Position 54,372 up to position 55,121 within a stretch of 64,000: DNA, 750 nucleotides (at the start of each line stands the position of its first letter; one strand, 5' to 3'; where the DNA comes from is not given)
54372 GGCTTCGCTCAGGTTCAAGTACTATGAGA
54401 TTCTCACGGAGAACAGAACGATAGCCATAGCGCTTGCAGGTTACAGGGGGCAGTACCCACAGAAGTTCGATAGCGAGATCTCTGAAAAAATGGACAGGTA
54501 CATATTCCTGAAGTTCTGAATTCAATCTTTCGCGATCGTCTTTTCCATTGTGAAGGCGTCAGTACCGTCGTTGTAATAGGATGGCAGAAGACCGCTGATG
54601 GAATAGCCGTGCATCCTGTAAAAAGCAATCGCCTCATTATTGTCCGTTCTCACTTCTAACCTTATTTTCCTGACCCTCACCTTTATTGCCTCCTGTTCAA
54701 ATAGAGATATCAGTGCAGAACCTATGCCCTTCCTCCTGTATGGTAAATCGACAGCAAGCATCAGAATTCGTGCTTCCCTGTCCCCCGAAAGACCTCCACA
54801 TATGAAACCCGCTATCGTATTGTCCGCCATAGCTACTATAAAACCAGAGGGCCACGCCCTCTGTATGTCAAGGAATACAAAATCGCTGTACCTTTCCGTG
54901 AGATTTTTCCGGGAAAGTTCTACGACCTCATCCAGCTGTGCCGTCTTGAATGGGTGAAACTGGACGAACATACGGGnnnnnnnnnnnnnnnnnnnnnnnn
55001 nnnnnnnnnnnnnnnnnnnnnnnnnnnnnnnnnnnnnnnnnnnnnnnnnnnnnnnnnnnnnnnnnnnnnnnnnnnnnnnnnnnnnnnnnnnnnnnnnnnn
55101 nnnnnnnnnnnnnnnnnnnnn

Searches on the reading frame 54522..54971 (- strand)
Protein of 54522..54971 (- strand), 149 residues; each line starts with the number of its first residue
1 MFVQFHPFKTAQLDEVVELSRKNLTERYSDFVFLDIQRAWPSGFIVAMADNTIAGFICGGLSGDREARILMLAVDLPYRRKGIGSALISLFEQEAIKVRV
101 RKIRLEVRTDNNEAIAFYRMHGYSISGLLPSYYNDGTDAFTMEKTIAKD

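Call 21: search_protein_families(library=pfam, proteins=[window:54522-54971:-], max_evalue=0.00001)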
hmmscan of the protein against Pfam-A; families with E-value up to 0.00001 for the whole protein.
window:54522-54971:- (149 aa): 3 families
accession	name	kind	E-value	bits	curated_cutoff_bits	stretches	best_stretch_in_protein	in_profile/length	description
PF00583.31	Acetyltransf_1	-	1.9e-20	73.7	20.7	1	17-123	5-116/116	Acetyltransferase (GNAT) family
PF13508.13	Acetyltransf_7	-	3.3e-14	53.5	27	1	42-124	3-83/84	Acetyltransferase (GNAT) domain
PF13673.13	Acetyltransf_10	-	8.1e-13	48.9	23.6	1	44-145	33-127/128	Acetyltransferase (GNAT) domain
